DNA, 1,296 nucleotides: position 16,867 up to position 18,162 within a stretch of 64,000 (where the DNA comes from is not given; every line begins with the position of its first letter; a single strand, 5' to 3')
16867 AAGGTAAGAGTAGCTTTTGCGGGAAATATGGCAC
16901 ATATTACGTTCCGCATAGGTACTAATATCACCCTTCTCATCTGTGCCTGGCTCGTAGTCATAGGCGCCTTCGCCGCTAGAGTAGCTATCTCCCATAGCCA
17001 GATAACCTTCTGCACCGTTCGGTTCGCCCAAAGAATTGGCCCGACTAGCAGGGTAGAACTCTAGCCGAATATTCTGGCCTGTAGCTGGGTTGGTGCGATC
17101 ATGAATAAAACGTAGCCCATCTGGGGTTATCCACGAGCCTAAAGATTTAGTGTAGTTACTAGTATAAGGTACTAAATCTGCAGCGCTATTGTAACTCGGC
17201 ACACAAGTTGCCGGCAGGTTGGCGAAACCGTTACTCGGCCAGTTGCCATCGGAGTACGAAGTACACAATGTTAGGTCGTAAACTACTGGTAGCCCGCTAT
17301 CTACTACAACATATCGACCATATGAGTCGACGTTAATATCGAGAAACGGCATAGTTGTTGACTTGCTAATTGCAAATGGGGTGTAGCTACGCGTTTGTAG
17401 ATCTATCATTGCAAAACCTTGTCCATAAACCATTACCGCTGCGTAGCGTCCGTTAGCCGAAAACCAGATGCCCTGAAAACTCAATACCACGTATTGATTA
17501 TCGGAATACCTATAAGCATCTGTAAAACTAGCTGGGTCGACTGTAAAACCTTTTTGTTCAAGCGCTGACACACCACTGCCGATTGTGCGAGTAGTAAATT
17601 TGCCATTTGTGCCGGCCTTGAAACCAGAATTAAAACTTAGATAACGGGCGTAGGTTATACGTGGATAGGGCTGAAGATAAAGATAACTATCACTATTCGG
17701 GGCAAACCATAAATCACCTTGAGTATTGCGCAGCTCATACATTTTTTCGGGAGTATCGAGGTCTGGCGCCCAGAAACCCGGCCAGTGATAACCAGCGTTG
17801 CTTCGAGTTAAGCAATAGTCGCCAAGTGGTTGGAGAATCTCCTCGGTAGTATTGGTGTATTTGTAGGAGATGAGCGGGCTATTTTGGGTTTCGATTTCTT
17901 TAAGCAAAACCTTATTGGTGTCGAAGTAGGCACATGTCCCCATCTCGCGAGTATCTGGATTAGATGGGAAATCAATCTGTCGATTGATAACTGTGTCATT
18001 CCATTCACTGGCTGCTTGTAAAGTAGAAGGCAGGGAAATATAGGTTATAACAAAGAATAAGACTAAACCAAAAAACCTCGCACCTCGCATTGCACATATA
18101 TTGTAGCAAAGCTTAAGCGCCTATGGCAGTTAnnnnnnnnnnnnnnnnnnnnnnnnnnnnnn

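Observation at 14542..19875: Minus-strand operon: ABC exporter, 982-aa surface SGNH hydrolase with Ca-binding TSP3-like repeats, and a Cys-rich anchored protein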

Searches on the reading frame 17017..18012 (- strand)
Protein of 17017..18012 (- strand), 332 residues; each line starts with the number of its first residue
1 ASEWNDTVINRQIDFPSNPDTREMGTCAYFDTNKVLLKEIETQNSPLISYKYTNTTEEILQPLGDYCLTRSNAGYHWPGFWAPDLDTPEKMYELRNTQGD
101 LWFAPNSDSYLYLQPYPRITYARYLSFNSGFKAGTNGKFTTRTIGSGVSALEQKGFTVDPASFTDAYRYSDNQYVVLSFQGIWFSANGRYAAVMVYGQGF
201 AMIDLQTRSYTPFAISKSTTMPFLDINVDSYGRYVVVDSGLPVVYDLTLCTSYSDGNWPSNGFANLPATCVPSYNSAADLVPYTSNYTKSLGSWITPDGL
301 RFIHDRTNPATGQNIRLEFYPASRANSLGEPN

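Call 43: predict_structure(alignment_id=A5)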
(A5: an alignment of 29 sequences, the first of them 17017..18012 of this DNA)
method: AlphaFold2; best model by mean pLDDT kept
length: 332 residues; sequences in the alignment: 29
mean_pLDDT: 85.8   pTM: 0.85
mean pLDDT of the five models: 85.8, 83.8, 83.0, 79.2, 78.5
residues with pLDDT >= 90: 168; 70-90: 128; 50-70: 25; < 50: 11
segments of 3 or more residues with pLDDT < 50: 43-45, 47-49, 51-54
pLDDT, mean of each block of 10 residues (from residue 1): 88 78 71 84 50 56 91 94 90 90 95 93 94 93 87 92 92 93 93 95 97 88 85 92 93 95 85 89 77 71 82 88 79 50
secondary structure, 60 per line:
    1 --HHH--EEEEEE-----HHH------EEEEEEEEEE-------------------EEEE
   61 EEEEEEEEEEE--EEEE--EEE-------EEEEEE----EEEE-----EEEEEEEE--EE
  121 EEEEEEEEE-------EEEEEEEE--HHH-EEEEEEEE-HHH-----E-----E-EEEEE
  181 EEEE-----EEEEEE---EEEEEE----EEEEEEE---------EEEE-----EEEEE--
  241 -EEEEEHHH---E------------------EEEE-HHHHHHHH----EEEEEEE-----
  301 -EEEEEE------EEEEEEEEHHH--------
elements in order: E8-13 E28-37 E57-71 E74-77 E80-82 E90-95 E100-103 E109-116 E119-129 E137-144 E151-158 E176-184 E190-195 E199-204 E209-215 E225-228 E234-238 E242-246 E272-275 H277-284 E289-295 E302-307 E314-321

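Call 47: fold_search(model_id=the predicted structure, library=pdb)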
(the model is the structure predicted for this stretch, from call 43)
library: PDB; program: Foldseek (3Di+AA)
matches with E <= 10: 1445; with E <= 0.001: 261
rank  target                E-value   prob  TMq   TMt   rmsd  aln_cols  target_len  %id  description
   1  3zwl_D                2.0e-06  1.00  0.31  0.30  17.0       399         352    9  Structure of eukaryotic translation initiation factor eIF3i complex with eIF3b C-terminus (655-700) (released 2011-10-05)
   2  9g33_UL               4.2e-06  0.99  0.23  0.12  17.3       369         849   10  Stalled 90S - Utp23-Krr1-deltaC3 (released 2025-06-18)
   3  3zwl_B                5.0e-06  1.00  0.30  0.30  16.5       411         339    8  Structure of eukaryotic translation initiation factor eIF3i complex with eIF3b C-terminus (655-700) (released 2011-10-05)
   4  6qw6_4B               1.0e-05  0.99  0.24  0.23  15.1       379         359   10  Structure of the human U5.U4/U6 tri-snRNP at 2.9A resolution. (released 2019-04-17)
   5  9n6z_LQ               1.7e-05  0.98  0.23  0.12  18.3       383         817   11  SSU processome maturation and disassembly, State D (released 2025-11-05)
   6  3ow8_C                1.9e-05  1.00  0.33  0.36  14.6       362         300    9  Crystal Structure of the WD repeat-containing protein 61 (released 2010-09-29)
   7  8shj_B                2.1e-05  0.99  0.29  0.29  15.7       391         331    9  Crystal structure of the WD-repeat domain of human WDR91 in complex with MR45279 (released 2023-07-05)
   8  4u1e_I                2.3e-05  0.98  0.26  0.26  18.2       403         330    8  Crystal structure of the eIF3b-CTD/eIF3i/eIF3g-NTD translation initiation complex (released 2014-09-10)
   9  9n73_LQ               2.6e-05  0.98  0.24  0.11  15.5       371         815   10  SSU processome maturation and disassembly, State G (released 2025-10-29)
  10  8t55_C                2.9e-05  1.00  0.32  0.35  15.1       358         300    8  Co-crystal structure of the WD-repeat domain of human WDR91 in complex with MR46654 (released 2023-07-05)
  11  7jvr_B                3.0e-05  1.00  0.36  0.35  12.8       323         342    9  Cryo-EM structure of Bromocriptine-bound dopamine receptor 2 in complex with Gi protein (released 2021-02-24)
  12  9n78_LH               4.0e-05  1.00  0.30  0.15  12.6       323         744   11  SSU processome maturation and disassembly, State L (released 2025-11-05)
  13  7qdr_C                4.2e-05  0.97  0.23  0.24  15.6       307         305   11  Apo human SKI complex in the closed state (released 2022-02-02)
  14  6rxt_CM               4.5e-05  1.00  0.31  0.25  15.2       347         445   10  Cryo-EM structure of the 90S pre-ribosome (Kre33-Noc4) from Chaetomium thermophilum, state A (released 2019-08-14)
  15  3rfh_D                4.7e-05  0.99  0.31  0.33  16.7       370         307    9  Crystal structure of the yeast RACK1 dimer in space group P21 (released 2011-07-06)
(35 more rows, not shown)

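Call 50: search_protein_representatives(alignment_id=A5)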
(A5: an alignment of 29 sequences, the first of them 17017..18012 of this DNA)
Query: 29 sequences, 317 profile positions. Proteins with E-value up to 0.001 (for the whole library): 10092; up to 1e-10: 1496; up to 1e-30: 291. The best 150 are listed.
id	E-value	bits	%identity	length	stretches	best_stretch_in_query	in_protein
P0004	5.4e-92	325.0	-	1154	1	2-316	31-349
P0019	9.7e-83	294.6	-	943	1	1-316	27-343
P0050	4.5e-77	276.0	-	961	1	2-316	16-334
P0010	5.5e-77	275.7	-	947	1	2-317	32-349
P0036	1.2e-73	264.8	-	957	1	1-316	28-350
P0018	2.9e-72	260.2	-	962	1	2-317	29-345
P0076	2.8e-70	253.7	-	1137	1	2-316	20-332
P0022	6.5e-70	252.5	-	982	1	2-317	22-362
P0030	2.4e-68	247.3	-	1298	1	1-317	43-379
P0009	3.0e-67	243.7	-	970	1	3-317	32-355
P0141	4.8e-66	239.8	-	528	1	2-316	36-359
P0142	3.5e-65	236.9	-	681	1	2-317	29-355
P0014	2.6e-63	230.8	-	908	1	2-316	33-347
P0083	3.8e-63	230.3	-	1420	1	2-315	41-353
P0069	1.7e-62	228.1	-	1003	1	2-316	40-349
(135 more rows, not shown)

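Call 62: search_protein_families(library=pfam, proteins=[window:17017-18012:-], max_evalue=5)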
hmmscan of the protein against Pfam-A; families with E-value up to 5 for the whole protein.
window:17017-18012:- (332 aa): 1 family
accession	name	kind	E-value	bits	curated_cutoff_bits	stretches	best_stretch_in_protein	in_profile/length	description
PF17950.7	SpmSyn_N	-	0.15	12.8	25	1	183-208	31-56/96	S-adenosylmethionine decarboxylase N -terminal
